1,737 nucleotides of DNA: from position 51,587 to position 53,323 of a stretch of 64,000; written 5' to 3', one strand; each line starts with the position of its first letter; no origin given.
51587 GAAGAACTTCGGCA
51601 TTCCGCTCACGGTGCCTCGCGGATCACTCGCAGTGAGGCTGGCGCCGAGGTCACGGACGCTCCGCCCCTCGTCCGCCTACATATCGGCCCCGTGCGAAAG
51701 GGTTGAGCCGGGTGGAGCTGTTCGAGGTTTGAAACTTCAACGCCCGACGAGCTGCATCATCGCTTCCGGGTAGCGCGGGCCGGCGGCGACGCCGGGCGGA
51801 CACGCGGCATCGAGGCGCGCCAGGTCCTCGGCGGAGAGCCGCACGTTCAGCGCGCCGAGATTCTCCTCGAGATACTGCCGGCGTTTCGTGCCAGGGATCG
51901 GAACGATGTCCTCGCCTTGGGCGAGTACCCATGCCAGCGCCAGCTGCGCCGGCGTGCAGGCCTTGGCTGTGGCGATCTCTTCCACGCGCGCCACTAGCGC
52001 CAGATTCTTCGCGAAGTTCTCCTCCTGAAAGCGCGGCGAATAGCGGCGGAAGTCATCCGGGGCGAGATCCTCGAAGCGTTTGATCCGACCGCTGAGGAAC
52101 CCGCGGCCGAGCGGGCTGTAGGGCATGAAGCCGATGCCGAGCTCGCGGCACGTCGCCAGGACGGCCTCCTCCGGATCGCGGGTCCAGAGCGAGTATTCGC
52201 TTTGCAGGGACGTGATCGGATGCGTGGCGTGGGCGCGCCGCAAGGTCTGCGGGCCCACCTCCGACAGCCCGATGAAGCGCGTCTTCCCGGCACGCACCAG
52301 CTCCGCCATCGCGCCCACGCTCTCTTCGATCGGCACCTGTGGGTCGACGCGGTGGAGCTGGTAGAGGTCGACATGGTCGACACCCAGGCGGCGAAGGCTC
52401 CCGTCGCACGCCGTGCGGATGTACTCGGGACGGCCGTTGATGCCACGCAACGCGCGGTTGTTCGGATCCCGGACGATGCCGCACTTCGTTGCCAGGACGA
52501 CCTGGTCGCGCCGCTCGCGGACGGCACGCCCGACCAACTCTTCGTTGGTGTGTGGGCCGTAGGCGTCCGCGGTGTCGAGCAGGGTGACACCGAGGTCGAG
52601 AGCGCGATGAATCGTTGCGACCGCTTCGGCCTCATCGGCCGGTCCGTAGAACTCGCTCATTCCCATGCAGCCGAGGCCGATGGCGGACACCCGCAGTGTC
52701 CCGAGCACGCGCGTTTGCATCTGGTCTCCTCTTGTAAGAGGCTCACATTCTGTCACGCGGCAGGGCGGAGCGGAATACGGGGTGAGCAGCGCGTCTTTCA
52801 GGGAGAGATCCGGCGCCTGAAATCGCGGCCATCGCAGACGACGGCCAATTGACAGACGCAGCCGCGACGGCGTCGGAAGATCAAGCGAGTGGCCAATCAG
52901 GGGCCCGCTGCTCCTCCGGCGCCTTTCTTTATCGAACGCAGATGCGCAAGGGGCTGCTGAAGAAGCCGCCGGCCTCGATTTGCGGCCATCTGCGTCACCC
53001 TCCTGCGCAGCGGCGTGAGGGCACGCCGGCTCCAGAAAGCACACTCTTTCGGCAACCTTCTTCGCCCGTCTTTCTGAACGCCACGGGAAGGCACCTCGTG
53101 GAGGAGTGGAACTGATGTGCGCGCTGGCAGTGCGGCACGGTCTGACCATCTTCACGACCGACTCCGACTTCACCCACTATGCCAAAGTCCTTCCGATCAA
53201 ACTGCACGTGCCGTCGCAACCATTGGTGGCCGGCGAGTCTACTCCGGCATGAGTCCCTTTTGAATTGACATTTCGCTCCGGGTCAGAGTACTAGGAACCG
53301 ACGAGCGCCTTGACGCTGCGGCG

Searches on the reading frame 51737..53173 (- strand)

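Call 58: search_protein_families(library=pfam, proteins=[window:51737-53173:-], max_evalue=0.00001)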
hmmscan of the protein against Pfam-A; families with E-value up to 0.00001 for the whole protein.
window:51737-53173:- (478 aa): 1 family
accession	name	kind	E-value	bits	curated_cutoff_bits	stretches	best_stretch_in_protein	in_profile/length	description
PF00248.27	Aldo_ket_red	-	5.3e-82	275.6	24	1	165-456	2-288/291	Aldo/keto reductase family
